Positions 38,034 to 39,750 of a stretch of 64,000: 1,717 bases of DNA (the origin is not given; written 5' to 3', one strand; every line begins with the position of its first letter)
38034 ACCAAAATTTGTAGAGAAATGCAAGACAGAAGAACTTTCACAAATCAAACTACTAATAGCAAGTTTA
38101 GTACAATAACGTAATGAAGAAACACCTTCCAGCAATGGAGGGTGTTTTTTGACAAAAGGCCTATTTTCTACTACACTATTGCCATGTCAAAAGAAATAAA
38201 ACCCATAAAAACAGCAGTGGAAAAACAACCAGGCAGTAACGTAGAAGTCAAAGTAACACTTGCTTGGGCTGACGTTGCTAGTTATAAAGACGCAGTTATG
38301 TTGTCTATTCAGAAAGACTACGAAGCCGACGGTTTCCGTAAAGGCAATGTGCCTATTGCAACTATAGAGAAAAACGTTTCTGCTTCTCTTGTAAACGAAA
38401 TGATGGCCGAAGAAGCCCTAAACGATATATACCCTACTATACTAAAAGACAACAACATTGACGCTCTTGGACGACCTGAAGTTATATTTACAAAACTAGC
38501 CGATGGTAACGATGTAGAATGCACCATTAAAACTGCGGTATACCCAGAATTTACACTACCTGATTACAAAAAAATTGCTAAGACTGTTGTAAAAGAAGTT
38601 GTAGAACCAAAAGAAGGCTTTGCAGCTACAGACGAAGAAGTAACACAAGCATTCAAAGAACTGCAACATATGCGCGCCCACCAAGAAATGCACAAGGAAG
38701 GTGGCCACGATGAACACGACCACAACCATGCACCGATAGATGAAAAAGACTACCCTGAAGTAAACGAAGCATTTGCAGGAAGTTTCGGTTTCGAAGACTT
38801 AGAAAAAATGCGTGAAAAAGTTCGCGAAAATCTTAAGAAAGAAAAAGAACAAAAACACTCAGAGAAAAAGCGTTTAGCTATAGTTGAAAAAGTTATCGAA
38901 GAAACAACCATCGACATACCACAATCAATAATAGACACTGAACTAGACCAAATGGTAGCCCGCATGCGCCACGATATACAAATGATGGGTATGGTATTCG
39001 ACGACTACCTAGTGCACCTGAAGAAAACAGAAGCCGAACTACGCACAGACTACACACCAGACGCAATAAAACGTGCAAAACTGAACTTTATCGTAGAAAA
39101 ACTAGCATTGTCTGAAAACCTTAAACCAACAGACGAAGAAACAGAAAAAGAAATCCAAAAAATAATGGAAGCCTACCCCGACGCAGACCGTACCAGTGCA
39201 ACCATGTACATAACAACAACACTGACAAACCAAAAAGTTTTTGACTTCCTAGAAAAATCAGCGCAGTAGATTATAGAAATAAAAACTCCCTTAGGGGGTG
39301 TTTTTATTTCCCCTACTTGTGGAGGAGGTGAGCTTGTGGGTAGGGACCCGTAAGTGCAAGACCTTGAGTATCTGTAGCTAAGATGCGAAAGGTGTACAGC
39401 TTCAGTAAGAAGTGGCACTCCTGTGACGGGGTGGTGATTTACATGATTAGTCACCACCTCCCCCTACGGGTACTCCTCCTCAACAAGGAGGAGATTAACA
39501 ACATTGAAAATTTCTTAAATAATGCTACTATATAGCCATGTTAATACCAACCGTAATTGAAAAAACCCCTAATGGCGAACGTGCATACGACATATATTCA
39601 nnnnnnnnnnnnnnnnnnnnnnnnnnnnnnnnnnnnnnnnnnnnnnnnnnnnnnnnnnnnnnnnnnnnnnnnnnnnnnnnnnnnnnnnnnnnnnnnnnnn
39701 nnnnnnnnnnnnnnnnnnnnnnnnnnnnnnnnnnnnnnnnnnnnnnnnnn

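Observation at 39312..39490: Compact GC-rich structured domain closed by a 13-bp helix between tig and clpP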

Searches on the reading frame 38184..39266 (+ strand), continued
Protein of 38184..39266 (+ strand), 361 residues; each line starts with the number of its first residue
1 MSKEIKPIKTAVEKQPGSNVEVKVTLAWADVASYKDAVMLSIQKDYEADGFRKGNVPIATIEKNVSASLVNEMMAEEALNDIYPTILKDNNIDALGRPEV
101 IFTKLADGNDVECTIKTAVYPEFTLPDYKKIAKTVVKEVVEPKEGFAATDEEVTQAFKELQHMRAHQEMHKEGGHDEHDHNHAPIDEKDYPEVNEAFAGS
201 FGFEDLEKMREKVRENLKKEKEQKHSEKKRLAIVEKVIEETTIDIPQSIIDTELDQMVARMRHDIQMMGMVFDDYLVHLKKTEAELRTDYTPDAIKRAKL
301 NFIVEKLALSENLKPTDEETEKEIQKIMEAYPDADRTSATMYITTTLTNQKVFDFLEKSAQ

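Call 53: find_related_loci(query=A1, collection=metagenome_contigs, flank=2500)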
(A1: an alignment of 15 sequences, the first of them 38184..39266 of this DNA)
Query A1 (361 aa) in metagenome_contigs; peptide patterns used: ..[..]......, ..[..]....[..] (x = any residue, [..] = any of these).
600 stretches matched a pattern (row limit reached: there are more); 19 encode a relative of the query (tblastn E <= 1e-3); 19 distinct loci.
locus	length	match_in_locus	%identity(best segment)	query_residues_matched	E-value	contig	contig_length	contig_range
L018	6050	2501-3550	53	8-357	4e-122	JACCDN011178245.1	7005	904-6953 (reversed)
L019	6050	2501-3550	53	8-357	3e-124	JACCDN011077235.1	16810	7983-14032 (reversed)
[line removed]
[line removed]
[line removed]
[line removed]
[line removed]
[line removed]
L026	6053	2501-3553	41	6-357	8e-82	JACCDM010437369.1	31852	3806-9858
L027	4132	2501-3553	41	6-357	8e-82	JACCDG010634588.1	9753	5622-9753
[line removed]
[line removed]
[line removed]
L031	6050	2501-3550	41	8-357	8e-82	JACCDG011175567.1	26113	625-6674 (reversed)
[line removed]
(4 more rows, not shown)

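Call 63: find_encoding_contigs(protein=P0123, flank=3000, max_places=4)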
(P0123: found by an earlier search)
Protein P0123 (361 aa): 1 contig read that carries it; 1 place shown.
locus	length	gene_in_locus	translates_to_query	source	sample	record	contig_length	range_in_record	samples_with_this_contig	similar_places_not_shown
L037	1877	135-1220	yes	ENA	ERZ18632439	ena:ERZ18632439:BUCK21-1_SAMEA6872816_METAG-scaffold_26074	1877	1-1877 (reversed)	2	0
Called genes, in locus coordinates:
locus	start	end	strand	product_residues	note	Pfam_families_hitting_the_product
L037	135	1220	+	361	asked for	PF05697:Trigger_N, PF05698:Trigger_C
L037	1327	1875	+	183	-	?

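Call 64: find_encoding_contigs(protein=P0126, flank=3000, max_places=4)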
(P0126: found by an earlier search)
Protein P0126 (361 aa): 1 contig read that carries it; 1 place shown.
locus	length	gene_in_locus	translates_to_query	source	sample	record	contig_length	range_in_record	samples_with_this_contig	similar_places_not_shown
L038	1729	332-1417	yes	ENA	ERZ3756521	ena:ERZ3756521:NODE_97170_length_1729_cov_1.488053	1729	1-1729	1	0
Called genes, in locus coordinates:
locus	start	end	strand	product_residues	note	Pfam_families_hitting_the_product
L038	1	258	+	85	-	?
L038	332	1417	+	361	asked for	PF05697:Trigger_N, PF05698:Trigger_C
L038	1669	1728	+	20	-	?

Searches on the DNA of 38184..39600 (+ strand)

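Call 4: search_rna_families(source=window, start=39200, end=39600, threshold=evalue, max_evalue=10, show_alignments=5)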
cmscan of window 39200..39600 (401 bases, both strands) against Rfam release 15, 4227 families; matches with E-value up to 10: 8.
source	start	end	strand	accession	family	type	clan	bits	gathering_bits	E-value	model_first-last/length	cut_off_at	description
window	39224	39309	+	RF01859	Phe_leader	Cis-reg; leader;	-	18.5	55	1.3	1-125/125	no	Phenylalanine leader peptide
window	39243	39310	+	RF02371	PyrG_leader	Cis-reg; leader;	-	18.3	65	6.5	1-78/78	no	PyrG leader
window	39253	39309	-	RF02589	Spy779816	Gene; sRNA;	-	17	67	3.7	1-88/88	no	S. pyogenes small RNA 779816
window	39215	39318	+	RF01664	ceN101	Gene; snRNA; snoRNA; HACA-box;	-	16.6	70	1.7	1-128/128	no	Caenorhabditis snoRNA ceN101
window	39267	39315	-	RF03598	MIR6024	Gene; miRNA;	-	15.8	72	2.2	1-99/99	no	MIR6024 microRNA precursor family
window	39251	39332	-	RF01770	rimP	Cis-reg; leader;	-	15.6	47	6.1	1-102/102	no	Gammaprotebacteria rimP leader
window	39284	39331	+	RF03801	mir-7143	Gene; miRNA;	-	13.2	90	9.9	1-61/61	no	mir-7143 microRNA precursor family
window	39200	39222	-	RF02596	cyano_het_sRNA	Gene; sRNA;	-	12.7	35.7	7.6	1-23/56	3'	Cyanobacteria heterocyst sRNA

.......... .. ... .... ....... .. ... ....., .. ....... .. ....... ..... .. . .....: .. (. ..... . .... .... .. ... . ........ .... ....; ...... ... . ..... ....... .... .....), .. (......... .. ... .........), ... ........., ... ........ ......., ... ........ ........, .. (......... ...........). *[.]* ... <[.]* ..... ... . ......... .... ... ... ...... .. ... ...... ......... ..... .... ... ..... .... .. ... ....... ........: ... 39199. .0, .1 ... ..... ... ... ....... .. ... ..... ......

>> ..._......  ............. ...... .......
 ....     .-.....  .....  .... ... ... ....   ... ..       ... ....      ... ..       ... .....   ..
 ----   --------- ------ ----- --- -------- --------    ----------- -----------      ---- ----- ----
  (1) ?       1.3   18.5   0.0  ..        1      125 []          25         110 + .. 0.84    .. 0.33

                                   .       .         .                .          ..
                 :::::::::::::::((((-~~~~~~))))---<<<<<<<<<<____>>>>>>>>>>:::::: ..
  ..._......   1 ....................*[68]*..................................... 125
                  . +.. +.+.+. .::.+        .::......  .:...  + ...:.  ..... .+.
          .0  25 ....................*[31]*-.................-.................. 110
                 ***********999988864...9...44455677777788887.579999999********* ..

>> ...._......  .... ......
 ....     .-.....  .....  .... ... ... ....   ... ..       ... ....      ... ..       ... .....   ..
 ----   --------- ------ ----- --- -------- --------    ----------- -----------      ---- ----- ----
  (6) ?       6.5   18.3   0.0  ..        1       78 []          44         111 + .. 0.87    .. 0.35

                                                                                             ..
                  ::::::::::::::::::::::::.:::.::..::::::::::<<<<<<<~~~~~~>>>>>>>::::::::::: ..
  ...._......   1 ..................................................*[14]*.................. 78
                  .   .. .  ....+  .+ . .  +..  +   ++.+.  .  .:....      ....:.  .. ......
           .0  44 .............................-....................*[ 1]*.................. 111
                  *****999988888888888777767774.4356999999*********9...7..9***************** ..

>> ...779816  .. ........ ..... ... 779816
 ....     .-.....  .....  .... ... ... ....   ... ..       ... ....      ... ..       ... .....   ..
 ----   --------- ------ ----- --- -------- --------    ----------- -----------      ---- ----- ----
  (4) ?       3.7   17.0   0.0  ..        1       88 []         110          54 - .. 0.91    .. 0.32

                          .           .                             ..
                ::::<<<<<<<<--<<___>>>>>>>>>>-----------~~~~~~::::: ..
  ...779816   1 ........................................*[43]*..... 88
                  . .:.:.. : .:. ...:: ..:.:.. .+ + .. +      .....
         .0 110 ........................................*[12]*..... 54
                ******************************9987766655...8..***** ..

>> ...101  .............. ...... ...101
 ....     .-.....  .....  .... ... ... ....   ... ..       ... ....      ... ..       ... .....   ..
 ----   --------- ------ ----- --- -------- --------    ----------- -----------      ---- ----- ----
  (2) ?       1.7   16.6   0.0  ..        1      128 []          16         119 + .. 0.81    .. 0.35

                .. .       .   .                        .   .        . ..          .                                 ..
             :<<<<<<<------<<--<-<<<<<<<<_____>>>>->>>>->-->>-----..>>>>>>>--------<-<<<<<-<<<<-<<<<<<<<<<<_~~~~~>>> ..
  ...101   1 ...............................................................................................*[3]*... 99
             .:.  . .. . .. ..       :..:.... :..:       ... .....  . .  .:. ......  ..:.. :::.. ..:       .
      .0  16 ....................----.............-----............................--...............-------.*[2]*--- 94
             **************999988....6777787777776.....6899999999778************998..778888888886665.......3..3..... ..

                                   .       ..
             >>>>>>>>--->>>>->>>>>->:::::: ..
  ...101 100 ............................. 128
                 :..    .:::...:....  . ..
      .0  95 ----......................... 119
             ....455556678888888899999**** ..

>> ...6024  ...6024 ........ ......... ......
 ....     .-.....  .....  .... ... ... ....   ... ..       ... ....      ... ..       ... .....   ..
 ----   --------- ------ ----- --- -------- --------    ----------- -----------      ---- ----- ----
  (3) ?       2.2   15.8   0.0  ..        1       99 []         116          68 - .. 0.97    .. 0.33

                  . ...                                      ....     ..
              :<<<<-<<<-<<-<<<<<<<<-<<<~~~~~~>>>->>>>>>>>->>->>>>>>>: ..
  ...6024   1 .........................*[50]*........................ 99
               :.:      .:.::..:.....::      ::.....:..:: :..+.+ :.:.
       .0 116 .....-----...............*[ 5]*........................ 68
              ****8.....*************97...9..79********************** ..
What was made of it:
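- There is no Rfam hit even at E <= 10 (call 4).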

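Call 43: search_dna_similar(query=window:39300-39500:+, collection=phages, mode=distant, max_evalue=1)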
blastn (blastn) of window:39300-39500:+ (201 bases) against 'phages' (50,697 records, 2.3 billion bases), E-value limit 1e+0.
No match.

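Call 44: search_dna_similar(query=window:39300-39500:+, collection=plasmids, mode=distant, max_evalue=1)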
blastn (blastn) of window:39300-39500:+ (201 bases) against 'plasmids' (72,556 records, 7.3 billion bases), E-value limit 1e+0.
Records with a match: 1; places in all: 1; records where one place covers at least 80% of the query: 0.
Best place of each record, by identity: 95-99% 1.
By first word of the organism name: Haloarcula 1.
By predicted mobility (MOB-suite, as given by PLSDB): non-mobilizable 1.
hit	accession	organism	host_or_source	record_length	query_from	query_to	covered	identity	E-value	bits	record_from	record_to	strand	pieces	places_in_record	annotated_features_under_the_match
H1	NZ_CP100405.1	Haloarcula marina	cell culture,sediment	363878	10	34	12%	96.0%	6e-1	42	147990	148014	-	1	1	CaiB/BaiF CoA-transferase family protein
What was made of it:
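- Tried and rejected: Phage and plasmid blastn gave only a 25-nt chance match (calls 43, 44).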

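Call 69: search_rna_families(sources=[L007, L029, L026, L014, L003, L002, L011, L013, L019, L028], threshold=gathering)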
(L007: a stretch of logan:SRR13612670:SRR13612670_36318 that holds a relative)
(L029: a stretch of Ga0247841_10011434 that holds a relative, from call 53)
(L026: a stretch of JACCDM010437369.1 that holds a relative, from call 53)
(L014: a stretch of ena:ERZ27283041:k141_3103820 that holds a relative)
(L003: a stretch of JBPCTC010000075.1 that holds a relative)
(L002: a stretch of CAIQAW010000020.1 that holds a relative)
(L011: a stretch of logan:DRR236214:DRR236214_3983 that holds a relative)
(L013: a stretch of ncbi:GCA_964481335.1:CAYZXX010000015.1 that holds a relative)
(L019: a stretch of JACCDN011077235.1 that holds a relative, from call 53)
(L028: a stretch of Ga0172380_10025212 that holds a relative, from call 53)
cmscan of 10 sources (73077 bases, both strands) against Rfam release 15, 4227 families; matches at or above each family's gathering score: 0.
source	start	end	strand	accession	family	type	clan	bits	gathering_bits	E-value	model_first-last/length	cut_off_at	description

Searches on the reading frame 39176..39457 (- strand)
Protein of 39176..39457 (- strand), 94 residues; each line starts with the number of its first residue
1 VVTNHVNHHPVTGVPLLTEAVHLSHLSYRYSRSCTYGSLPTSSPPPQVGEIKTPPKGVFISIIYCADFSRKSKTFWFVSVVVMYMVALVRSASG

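Call 62: search_protein_families(library=pfam, proteins=[window:39176-39457:-], max_evalue=0.1)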
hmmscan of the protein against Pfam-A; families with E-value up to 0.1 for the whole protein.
window:39176-39457:- (94 aa): 0 families
